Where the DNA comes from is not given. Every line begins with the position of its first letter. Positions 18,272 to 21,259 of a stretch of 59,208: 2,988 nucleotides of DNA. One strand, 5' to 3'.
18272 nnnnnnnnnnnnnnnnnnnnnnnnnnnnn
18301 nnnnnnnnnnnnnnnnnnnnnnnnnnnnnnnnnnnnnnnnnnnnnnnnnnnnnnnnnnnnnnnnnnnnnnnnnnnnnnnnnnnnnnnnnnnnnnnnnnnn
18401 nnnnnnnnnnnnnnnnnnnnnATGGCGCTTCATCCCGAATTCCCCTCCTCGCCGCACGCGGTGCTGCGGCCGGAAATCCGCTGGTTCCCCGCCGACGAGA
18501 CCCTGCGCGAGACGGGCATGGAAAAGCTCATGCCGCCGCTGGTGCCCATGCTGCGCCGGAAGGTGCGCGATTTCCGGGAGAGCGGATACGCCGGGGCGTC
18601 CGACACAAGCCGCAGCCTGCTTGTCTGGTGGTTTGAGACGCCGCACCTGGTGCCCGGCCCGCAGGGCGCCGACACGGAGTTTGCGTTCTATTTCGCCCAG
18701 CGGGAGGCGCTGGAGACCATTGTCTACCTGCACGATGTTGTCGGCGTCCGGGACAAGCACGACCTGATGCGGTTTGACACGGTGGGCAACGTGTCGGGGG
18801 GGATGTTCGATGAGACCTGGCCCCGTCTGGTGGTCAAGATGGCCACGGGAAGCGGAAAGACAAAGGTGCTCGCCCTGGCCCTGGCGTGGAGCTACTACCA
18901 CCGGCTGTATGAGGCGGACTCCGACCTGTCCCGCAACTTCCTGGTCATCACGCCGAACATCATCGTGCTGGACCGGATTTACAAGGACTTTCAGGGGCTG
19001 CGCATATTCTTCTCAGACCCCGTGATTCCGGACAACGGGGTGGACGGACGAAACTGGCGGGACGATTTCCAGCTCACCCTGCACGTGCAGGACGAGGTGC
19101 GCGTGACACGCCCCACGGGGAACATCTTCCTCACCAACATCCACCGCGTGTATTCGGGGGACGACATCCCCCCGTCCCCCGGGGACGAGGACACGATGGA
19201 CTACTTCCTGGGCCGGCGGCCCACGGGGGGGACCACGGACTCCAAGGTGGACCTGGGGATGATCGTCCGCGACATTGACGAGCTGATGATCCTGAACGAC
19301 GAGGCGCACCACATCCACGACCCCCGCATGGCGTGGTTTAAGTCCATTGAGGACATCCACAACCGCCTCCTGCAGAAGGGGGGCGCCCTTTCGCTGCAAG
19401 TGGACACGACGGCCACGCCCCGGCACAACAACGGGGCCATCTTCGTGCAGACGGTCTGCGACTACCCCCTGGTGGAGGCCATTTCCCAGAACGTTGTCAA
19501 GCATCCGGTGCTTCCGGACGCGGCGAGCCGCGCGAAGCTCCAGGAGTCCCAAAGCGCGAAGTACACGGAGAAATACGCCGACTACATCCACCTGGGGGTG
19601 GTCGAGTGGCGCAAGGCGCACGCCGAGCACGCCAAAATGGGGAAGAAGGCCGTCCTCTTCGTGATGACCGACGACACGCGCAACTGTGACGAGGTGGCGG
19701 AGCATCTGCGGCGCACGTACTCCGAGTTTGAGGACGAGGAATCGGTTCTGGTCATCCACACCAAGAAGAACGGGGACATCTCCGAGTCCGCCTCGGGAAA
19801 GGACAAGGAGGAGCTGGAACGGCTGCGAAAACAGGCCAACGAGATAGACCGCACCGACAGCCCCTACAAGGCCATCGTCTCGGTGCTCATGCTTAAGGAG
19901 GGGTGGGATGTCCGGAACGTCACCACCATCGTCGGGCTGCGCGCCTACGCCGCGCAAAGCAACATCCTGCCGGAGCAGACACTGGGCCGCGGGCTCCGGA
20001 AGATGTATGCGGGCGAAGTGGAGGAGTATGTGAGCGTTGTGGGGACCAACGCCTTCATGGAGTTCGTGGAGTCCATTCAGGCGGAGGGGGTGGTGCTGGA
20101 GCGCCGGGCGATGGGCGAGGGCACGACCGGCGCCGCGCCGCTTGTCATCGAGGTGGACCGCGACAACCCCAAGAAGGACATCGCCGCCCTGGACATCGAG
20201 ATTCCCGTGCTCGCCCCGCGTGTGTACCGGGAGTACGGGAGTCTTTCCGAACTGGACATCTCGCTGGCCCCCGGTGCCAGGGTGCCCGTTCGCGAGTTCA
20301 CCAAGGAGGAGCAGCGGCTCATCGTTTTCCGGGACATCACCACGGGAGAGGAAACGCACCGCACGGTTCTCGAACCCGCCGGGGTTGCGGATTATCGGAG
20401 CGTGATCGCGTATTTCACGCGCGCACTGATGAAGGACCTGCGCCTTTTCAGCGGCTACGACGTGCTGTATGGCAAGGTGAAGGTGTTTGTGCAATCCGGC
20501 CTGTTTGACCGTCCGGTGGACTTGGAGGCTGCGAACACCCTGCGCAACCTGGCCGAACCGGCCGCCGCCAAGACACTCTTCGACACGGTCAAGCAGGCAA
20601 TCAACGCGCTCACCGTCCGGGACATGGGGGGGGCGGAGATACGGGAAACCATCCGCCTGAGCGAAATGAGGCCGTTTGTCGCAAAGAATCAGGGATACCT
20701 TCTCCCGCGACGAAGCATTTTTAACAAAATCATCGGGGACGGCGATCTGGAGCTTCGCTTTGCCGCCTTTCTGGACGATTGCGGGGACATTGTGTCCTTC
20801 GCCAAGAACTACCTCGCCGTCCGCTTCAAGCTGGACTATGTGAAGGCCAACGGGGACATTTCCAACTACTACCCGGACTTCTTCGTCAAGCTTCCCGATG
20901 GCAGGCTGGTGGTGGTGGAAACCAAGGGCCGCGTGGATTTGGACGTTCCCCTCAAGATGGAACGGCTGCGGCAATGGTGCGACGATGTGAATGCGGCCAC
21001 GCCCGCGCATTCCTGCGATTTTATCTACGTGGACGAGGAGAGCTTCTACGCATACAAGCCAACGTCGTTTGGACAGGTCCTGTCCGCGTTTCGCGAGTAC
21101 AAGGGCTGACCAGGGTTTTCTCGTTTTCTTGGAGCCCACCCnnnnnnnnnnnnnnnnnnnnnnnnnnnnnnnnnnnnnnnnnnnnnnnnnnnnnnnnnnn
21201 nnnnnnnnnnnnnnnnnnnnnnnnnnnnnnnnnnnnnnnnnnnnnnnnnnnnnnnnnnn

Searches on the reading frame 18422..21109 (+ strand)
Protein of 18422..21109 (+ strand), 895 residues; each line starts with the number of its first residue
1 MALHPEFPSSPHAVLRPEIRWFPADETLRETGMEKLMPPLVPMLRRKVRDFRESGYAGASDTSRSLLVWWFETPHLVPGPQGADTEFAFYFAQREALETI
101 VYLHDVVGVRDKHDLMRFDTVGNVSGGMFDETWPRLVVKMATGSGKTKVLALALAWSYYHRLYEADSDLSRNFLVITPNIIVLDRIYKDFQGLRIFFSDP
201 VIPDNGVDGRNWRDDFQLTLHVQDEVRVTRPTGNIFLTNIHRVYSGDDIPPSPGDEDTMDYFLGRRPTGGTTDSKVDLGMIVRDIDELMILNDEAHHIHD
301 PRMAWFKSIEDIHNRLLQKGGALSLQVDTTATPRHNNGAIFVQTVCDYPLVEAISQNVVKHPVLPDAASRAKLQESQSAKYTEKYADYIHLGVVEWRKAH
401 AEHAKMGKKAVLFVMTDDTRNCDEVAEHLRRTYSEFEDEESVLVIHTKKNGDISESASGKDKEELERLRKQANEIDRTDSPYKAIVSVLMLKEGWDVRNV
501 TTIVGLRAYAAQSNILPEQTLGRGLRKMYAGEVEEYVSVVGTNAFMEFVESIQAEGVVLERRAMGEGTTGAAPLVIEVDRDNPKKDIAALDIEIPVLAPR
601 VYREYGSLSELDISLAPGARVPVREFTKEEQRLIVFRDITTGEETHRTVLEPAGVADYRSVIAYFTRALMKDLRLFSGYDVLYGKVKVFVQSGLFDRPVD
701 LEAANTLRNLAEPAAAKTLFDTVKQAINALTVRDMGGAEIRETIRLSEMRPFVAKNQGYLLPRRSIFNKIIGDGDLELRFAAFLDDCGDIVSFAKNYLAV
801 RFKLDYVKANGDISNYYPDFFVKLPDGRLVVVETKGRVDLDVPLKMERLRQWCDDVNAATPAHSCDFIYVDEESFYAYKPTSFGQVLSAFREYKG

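Call 3: search_protein_families(library=pfam, proteins=[window:18422-21109:+], max_evalue=0.1)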
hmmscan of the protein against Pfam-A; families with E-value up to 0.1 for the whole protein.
window:18422-21109:+ (895 aa): 3 families
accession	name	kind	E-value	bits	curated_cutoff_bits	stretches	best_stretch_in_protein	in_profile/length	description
PF04851.21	ResIII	-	3.5e-12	47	22.5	1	131-334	21-163/164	Type III restriction enzyme, res subunit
PF00270.35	DEAD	-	0.0022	18.2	26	1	136-193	17-68/167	DEAD/DEAH box helicase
PF08722.17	Tn7_TnsA-like_N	-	0.017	16.1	26.5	1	789-847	3-67/85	TnsA-like endonuclease N terminal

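Call 5: search_protein_families(library=ncbifam, proteins=[window:18422-21109:+], max_evalue=0.1)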
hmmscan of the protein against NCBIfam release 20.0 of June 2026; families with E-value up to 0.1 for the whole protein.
window:18422-21109:+ (895 aa): 5 families
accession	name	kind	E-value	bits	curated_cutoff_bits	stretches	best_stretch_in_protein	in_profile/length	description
NF046055.1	restr_BPTD_3080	equivalog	5.7e-66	223.1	800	2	39-388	69-412/970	BPTD_3080 family restriction endonuclease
NF012027.0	PRK15483.1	equivalog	0.0014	16.6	564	1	481-526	501-544/986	type III restriction-modification system endonuclease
TIGR02621.3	cas3_GSU0051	exception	0.0022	16.8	400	0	131-175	29-71/854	type I-G CRISPR-associated helicase/endonuclease Cas3g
NF008521.0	PRK11448.1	equivalog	0.0024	15.9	729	1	408-527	699-800/1123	type I restriction-modification system endonuclease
TIGR04095.1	dnd_restrict_1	equivalog_domain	0.011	14.8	600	0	136-191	27-75/451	DNA phosphorothioation system restriction enzyme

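Call 6: search_protein_families(library=padloc, proteins=[window:18422-21109:+], max_evalue=0.1)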
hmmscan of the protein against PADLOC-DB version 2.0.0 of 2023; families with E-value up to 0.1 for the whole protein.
window:18422-21109:+ (895 aa): 8 families
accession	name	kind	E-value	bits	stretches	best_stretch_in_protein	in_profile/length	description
PDLC03648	REase_III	-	4.4e-18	62.8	2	285-532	131-359/871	Type III restriction enzyme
PDLC03647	REase_III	-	3e-07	27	1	456-555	481-585/989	Type III restriction enzyme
PDLC03649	REase_III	-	0.00018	17.5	1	445-527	455-538/973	Type III restriction enzyme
PDLC03659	mREase_IV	-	0.00056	15.9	1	461-550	490-577/945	Type IV methyl-directed restriction enzyme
PDLC03658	mREase_IV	-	0.0019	14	1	484-540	504-555/953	Type IV methyl-directed restriction enzyme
PDLC03650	REase_III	-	0.0039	13.6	0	814-837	822-845/898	Type III restriction enzyme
PDLC03651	REase_III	-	0.0045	13.1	0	473-511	400-438/873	Type III restriction enzyme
PDLC00918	Cas10c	-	0.066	8.9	1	400-482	59-135/953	Cas10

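Call 69: find_related_loci(query=window:18422-21109:+, collection=metagenome_contigs, flank=7000)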
Query window:18422-21109:+ (895 aa) in metagenome_contigs; peptide patterns used: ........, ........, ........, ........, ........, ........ (x = any residue, [..] = any of these).
472 stretches matched a pattern; 357 encode a relative of the query (tblastn E <= 1e-3); the best 80 are kept; 80 distinct loci.
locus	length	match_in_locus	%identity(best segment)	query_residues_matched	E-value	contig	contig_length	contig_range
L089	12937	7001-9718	77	1-895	0e+0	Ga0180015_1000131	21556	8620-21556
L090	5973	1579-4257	78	1-895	0e+0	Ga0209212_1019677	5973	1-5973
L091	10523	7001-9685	77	1-895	0e+0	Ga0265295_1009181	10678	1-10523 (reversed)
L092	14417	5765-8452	77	1-894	0e+0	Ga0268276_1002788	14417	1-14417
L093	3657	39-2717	78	1-895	0e+0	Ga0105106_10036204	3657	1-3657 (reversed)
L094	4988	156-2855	77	1-895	0e+0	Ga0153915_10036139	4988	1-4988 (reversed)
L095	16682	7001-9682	76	1-894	0e+0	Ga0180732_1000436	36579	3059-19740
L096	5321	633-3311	77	1-895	0e+0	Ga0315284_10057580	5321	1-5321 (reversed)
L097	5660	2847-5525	77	1-895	0e+0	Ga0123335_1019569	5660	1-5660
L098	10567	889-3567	76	1-895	0e+0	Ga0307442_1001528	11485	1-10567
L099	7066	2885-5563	78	1-895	0e+0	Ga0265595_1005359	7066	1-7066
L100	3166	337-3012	76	1-894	0e+0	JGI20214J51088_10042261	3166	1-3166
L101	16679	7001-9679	77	1-895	0e+0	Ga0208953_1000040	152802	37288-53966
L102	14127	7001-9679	78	1-895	0e+0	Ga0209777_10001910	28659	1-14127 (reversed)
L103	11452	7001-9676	76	1-894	0e+0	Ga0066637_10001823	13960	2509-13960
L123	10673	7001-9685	75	1-894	0e+0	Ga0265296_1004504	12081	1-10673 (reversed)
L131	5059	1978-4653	74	1-894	0e+0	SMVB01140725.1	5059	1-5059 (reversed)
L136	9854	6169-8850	74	1-894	0e+0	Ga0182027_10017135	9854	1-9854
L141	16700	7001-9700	74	1-894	0e+0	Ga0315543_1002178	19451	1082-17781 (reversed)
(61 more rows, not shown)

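Call 82: search_protein_families(library=pfam, proteins=[L089:6177-6998:+, L097:1878-2837:+, L101:6134-6991:+, L123:6347-6634:+, L123:6630-6998:+, L102:6487-6915:+, L141:5047-6993:+, L131:1351-1968:+, L136:5137-5955:+, L103:3391-5124:+], max_evalue=0.01)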
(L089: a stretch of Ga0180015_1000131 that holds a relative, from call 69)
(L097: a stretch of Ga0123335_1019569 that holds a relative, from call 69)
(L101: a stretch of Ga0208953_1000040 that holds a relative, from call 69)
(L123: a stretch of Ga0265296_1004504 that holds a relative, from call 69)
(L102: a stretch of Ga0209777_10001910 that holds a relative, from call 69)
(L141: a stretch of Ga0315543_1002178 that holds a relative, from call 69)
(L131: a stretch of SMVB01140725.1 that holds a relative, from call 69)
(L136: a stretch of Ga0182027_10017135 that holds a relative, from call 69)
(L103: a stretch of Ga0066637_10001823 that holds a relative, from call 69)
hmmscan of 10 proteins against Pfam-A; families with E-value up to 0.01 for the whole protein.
L089:6177-6998:+ (274 aa): 1 family
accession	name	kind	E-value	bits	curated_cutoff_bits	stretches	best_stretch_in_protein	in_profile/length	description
PF04383.19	KilA-N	-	1.7e-22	79.7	23.8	1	11-138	6-105/107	KilA-N domain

L097:1878-2837:+ (320 aa): 1 family
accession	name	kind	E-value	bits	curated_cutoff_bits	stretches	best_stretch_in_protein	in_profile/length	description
PF02498.22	Bro-N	-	2.4e-10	41.3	25.6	1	53-150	2-94/96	BRO family, N-terminal domain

L101:6134-6991:+ (286 aa): 1 family
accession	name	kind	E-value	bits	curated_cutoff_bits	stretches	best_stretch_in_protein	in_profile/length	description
PF02498.22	Bro-N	-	6.5e-09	36.7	25.6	1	19-116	2-94/96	BRO family, N-terminal domain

L123:6347-6634:+ (96 aa): 3 families
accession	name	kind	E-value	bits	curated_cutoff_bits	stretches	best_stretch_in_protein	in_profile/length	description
PF01909.29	NTP_transf_2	-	1.5e-13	51.4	21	1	10-93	1-90/93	Nucleotidyltransferase domain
PF18765.7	Polbeta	-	2e-12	47.5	26.9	1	17-92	6-83/93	Polymerase beta, Nucleotidyltransferase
PF22600.2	MTPAP-like_central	-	0.00022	21.8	27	1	21-73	37-89/139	Poly(A) RNA polymerase, mitochondrial-like, central palm domain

L123:6630-6998:+ (123 aa): 1 family
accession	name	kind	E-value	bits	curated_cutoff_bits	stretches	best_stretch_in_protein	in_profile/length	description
PF01934.22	HepT-like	-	1e-17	64.4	23.5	1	31-117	14-119/120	Ribonuclease HepT-like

L102:6487-6915:+ (143 aa): 1 family
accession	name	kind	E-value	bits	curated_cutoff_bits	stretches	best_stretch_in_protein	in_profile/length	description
PF13366.12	PDDEXK_3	-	1.3e-40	138.8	22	1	22-135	2-116/117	PD-(D/E)XK nuclease superfamily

L141:5047-6993:+ (649 aa): 2 families
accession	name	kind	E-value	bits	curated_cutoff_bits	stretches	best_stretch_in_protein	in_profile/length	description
PF13589.12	HATPase_c_3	-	1.7e-05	25.3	25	1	23-130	4-106/137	Histidine kinase-, DNA gyrase B-, and HSP90-like ATPase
PF02518.31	HATPase_c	-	0.00059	20.7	26.4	1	24-107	8-82/111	Histidine kinase-, DNA gyrase B-, and HSP90-like ATPase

L131:1351-1968:+ (206 aa): 1 family
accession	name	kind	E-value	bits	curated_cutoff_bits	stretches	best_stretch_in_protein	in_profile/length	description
PF01850.27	PIN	-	2.5e-06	28.5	23.6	1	46-191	2-115/120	PIN domain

L136:5137-5955:+ (273 aa): 0 families

L103:3391-5124:+ (578 aa): 10 families
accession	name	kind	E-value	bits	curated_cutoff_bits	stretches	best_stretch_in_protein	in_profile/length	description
PF01935.23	DUF87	-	5e-30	105.7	23.2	1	153-407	3-218/220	Helicase HerA, central domain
PF05872.18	HerA_C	-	9.2e-11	41.5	22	1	424-525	259-361/502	Helicase HerA-like C-terminal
PF10412.15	TrwB_AAD_bind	-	1.1e-06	28.2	20.5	1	173-215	15-56/387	Type IV secretion-system coupling protein DNA-binding domain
PF01580.24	FtsK_SpoIIIE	-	1.4e-06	28.4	24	1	146-195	15-61/221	FtsK/SpoIIIE family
PF12846.13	AAA_10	-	5.4e-06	26.1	27.5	1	166-260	14-112/362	AAA-like domain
PF04851.21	ResIII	-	0.00021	21.7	22.5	0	165-206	15-56/164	Type III restriction enzyme, res subunit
PF13401.12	AAA_22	-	0.00061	20.5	27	0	173-204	5-35/130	AAA domain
PF02534.20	T4SS-DNA_transf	-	0.002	17.5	20.1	0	145-222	26-90/468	Type IV secretory system Conjugative DNA transfer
PF19044.6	P-loop_TraG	-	0.0029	16.8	25.8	1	172-223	28-78/413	TraG P-loop domain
PF01740.26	STAS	-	0.0075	16.5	22.6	0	408-489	27-99/106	STAS domain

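Call 83: search_protein_families(library=padloc, proteins=[L089:6177-6998:+, L097:1878-2837:+, L101:6134-6991:+, L123:6347-6634:+, L123:6630-6998:+, L102:6487-6915:+, L141:5047-6993:+, L131:1351-1968:+, L136:5137-5955:+, L103:3391-5124:+], max_evalue=0.001)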
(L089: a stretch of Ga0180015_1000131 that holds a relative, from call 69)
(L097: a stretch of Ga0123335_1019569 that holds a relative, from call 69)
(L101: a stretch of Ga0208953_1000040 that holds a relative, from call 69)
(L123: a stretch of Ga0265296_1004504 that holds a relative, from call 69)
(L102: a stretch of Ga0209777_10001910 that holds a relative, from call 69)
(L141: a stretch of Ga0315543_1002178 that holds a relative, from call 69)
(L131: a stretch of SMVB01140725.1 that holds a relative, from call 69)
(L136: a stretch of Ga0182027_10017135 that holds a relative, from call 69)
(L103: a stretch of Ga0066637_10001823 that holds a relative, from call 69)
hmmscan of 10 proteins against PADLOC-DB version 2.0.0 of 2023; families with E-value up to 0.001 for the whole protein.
L089:6177-6998:+ (274 aa): 1 family
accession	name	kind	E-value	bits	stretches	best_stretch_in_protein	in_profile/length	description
PDLC04962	PDC-S22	-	6.1e-136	450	1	3-272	5-276/281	-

L097:1878-2837:+ (320 aa): 5 families
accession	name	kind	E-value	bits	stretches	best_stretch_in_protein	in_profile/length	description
PDLC04919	PDC-S13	-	2.6e-117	389.1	1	46-311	9-273/281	-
PDLC03083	Specificity_I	-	1.4e-99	332.1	1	50-307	6-269/717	Type I specificity subunit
PDLC04918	PDC-S13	-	6.8e-75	249.8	2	186-310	83-208/214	-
PDLC04871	PDC-S05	-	2.1e-33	113.9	1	48-176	12-139/468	-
PDLC04920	PDC-S13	-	1.1e-15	55.7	1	164-306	135-275/286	-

L101:6134-6991:+ (286 aa): 5 families
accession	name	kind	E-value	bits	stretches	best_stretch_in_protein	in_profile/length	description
PDLC04919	PDC-S13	-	3.8e-115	381.9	1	10-279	7-275/281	-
PDLC03083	Specificity_I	-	1e-97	326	1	16-284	6-279/717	Type I specificity subunit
PDLC04918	PDC-S13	-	3.9e-72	240.8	2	152-275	83-207/214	-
PDLC04871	PDC-S05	-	1.1e-32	111.5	1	13-134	11-132/468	-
PDLC04920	PDC-S13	-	2.2e-14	51.5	1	136-256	141-262/286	-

L123:6347-6634:+ (96 aa): 8 families
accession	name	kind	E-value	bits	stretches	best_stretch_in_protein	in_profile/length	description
PDLC04904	PDC-S09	-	8.4e-24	81.8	1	1-95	1-97/104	-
PDLC04906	PDC-S09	-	1.7e-22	77.6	1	1-95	1-97/98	-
PDLC04902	PDC-S09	-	1.5e-17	61.7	1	15-93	13-92/97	-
PDLC04905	PDC-S09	-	3.2e-15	54.3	1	16-93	14-95/101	-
PDLC04903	PDC-S09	-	1.5e-08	32.9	1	3-50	4-53/108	-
PDLC04907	PDC-S09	-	1.1e-07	29.9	1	8-51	12-55/114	-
PDLC04369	PDC-M05A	-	9.3e-05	20.1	1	8-48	90-128/201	-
PDLC04368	PDC-M05A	-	0.0002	19.2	1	28-73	112-157/201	-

L123:6630-6998:+ (123 aa): 0 families

L102:6487-6915:+ (143 aa): 0 families

L141:5047-6993:+ (649 aa): 0 families

L131:1351-1968:+ (206 aa): 0 families

L136:5137-5955:+ (273 aa): 0 families

L103:3391-5124:+ (578 aa): 17 families
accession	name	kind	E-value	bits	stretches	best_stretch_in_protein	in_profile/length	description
PDLC04105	HerA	-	2.2e-238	790.6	1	9-577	1-574/576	-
PDLC04104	HerA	-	2.7e-170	564.2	1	203-577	2-376/379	-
PDLC04101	HerA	-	1.4e-157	522.5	1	8-402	2-397/400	-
PDLC04107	HerA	-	2e-110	366.6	1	8-305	2-305/306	-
PDLC02188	HerA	-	5e-93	310.9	2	328-570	324-574/578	-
PDLC04099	HerA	-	3.7e-85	282.6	1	9-217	1-213/214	-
PDLC04098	HerA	-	3.2e-72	242.1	2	273-563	385-673/686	-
PDLC04102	HerA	-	1.8e-71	239.3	2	339-566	415-647/654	-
PDLC04106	HerA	-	7.1e-66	221.1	2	269-571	360-661/667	-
PDLC04103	HerA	-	6.3e-61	204.4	2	337-559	357-577/579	-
PDLC02185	HerA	-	2e-51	173.4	2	370-561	390-584/585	-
PDLC04100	HerA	-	3.4e-51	172.6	2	371-562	388-578/580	-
PDLC04097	HerA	-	3.4e-39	133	2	379-561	428-616/618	-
PDLC04140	mad8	-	5.9e-24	83.1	1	173-539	27-300/314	mads_8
PDLC01055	HerA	-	4.4e-20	70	2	384-503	382-491/532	Type III coevolved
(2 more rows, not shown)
